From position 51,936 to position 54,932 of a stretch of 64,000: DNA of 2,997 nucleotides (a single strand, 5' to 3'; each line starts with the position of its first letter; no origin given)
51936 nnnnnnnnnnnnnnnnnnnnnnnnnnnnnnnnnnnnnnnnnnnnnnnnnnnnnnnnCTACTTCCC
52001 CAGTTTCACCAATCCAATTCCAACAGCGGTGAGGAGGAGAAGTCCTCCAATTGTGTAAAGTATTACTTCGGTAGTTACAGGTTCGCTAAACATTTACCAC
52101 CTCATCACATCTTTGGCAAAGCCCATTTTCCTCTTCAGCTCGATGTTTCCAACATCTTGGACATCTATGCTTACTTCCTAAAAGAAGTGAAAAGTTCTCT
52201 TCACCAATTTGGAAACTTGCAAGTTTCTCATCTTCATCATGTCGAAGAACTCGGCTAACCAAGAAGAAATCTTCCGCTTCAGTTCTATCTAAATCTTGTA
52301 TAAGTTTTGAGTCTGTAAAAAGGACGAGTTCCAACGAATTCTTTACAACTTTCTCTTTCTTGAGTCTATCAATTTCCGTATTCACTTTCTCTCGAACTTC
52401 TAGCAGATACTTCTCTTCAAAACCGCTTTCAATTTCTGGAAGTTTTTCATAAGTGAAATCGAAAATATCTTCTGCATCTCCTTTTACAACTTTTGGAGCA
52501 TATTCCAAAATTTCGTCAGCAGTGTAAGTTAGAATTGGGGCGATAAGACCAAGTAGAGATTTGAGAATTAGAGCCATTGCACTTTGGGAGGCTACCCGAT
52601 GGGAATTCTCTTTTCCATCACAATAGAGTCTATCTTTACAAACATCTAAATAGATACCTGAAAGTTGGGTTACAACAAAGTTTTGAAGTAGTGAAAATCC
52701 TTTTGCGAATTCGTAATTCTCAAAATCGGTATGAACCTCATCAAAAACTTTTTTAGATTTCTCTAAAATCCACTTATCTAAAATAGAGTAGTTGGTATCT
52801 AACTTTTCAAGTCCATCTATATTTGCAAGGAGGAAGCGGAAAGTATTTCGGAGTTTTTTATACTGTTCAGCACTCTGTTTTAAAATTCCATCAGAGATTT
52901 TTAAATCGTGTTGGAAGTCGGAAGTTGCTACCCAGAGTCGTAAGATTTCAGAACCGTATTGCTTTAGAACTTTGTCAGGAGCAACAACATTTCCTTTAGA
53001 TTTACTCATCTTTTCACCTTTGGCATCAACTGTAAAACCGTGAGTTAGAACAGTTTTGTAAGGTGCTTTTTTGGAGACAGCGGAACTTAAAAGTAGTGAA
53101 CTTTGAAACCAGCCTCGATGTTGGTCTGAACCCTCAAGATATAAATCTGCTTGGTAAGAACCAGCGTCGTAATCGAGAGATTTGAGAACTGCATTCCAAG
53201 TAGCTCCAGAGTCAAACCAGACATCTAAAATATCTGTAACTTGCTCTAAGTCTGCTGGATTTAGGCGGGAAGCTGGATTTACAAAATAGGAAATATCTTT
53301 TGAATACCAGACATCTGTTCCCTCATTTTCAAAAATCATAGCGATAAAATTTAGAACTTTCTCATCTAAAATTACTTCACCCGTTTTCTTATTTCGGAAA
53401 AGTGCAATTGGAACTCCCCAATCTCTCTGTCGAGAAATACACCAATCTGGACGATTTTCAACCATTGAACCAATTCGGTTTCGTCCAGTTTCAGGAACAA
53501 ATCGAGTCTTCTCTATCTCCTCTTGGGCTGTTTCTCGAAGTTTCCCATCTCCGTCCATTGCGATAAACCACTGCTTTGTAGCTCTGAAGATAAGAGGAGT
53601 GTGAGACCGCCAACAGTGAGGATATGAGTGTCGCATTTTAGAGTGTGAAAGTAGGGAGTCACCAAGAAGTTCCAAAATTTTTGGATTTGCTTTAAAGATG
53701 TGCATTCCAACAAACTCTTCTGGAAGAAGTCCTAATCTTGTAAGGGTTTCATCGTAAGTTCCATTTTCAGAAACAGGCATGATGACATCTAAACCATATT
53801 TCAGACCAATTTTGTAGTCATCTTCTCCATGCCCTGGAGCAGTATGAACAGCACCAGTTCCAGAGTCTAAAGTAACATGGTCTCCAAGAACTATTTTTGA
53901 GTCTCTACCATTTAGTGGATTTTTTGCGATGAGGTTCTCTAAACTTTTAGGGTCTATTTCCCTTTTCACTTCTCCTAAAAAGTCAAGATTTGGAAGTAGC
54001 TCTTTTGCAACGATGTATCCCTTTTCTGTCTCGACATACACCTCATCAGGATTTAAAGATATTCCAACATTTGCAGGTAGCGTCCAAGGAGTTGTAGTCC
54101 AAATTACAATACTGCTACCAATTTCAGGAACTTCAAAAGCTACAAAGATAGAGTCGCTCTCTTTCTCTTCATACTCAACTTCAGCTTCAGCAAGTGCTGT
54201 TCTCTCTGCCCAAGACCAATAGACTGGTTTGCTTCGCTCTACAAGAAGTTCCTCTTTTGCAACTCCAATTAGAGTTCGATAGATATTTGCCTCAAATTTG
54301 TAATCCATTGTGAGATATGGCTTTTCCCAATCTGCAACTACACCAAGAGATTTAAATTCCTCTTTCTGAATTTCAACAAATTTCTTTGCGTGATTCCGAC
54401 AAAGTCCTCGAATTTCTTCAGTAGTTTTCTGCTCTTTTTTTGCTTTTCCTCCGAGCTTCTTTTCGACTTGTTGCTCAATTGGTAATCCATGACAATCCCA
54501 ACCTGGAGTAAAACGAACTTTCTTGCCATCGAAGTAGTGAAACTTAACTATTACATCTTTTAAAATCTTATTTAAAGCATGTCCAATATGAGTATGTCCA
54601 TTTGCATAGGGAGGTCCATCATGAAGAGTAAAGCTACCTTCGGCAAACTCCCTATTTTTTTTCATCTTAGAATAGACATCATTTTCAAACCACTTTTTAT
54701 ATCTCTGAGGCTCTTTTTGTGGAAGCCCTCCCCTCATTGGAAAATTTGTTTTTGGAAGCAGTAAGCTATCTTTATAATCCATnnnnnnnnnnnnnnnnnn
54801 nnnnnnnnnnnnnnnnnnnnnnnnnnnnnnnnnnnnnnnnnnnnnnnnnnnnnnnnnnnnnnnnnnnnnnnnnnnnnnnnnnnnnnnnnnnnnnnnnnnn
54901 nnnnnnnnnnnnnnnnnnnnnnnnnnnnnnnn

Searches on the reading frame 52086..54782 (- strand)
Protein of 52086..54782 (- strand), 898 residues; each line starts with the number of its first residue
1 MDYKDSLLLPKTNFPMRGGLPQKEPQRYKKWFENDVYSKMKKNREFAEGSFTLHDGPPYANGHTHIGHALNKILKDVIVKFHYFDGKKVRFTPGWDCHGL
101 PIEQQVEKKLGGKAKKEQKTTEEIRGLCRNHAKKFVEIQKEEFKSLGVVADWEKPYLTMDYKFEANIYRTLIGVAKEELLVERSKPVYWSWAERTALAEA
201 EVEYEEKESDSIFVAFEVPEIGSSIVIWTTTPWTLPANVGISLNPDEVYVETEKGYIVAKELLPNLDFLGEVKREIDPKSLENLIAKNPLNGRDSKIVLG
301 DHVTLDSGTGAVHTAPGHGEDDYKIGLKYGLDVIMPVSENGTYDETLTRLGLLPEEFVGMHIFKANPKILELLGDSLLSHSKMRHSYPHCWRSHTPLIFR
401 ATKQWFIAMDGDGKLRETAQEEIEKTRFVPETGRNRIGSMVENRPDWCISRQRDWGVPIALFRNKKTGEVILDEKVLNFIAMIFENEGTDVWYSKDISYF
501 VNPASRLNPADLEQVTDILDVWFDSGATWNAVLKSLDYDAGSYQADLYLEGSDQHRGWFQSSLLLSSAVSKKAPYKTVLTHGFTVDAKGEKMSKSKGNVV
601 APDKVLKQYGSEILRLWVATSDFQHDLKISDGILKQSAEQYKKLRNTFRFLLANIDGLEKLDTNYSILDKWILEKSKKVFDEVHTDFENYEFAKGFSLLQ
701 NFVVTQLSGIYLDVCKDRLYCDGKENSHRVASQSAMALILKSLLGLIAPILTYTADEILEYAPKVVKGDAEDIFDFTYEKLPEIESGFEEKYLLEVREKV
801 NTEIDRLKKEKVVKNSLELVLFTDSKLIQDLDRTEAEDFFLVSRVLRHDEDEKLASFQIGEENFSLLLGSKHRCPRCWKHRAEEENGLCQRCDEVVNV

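Call 57: find_homologous_proteins(query=window:52086-54782:-, max_evalue=1e-100)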
Query window:52086-54782:- (898 aa): 7998 proteins with E <= 1e-100 among 8000 candidates; the best 120 are listed.
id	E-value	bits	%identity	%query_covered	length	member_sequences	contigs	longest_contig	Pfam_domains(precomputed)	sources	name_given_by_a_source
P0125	0.0e+0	2078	100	100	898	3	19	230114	PF09334.18,PF01406.26,PF08264.20,PF13603.13,PF01921.25,PF00133.29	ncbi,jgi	jgi:isoleucyl-tRNA synthetase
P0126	0.0e+0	1805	85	100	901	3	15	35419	PF09334.18,PF01406.26,PF08264.20,PF13603.13,PF01921.25,PF00133.29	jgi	jgi:isoleucyl-tRNA synthetase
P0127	0.0e+0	1736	82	100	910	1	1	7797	PF09334.18,PF01406.26,PF08264.20,PF13603.13,PF01921.25,PF00133.29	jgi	jgi:isoleucyl-tRNA synthetase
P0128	0.0e+0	1668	79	100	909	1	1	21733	PF09334.18,PF01406.26,PF08264.20,PF13603.13,PF01921.25,PF00133.29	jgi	-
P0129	0.0e+0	1656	78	100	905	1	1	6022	PF09334.18,PF01406.26,PF08264.20,PF13603.13,PF01921.25,PF00133.29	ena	-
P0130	0.0e+0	1648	78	100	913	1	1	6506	PF09334.18,PF01406.26,PF08264.20,PF13603.13,PF01921.25,PF00133.29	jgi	jgi:isoleucyl-tRNA synthetase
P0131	0.0e+0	1633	78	100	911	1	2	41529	PF09334.18,PF01406.26,PF08264.20,PF13603.13,PF01921.25,PF00133.29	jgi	jgi:isoleucyl-tRNA synthetase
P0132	0.0e+0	1610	77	100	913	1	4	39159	PF09334.18,PF01406.26,PF08264.20,PF13603.13,PF01921.25,PF00133.29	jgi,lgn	jgi:isoleucyl-tRNA synthetase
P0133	0.0e+0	1584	74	100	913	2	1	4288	PF09334.18,PF01406.26,PF08264.20,PF13603.13,PF01921.25,PF00133.29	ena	-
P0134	0.0e+0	1568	74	100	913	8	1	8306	PF09334.18,PF01406.26,PF08264.20,PF13603.13,PF01921.25,PF00133.29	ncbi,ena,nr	ncbi:MAG TPA: isoleucine--tRNA ligase [Campylobacterales bacterium]|nr:isoleucine--tRNA ligase [Camp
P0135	0.0e+0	1562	74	100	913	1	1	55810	PF09334.18,PF01406.26,PF08264.20,PF13603.13,PF01921.25,PF00133.29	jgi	-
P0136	0.0e+0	1544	73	100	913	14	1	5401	PF09334.18,PF01406.26,PF08264.20,PF13603.13,PF01921.25,PF00133.29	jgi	jgi:isoleucyl-tRNA synthetase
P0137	0.0e+0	1530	72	100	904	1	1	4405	PF09334.18,PF01406.26,PF08264.20,PF13603.13,PF01921.25,PF00133.29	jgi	jgi:isoleucyl-tRNA synthetase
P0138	0.0e+0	1507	71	100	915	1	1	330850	PF09334.18,PF01406.26,PF08264.20,PF13603.13,PF01921.25,PF00133.29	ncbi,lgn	-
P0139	0.0e+0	1445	71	97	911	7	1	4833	PF09334.18,PF01406.26,PF08264.20,PF13603.13,PF01921.25,PF00133.29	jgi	-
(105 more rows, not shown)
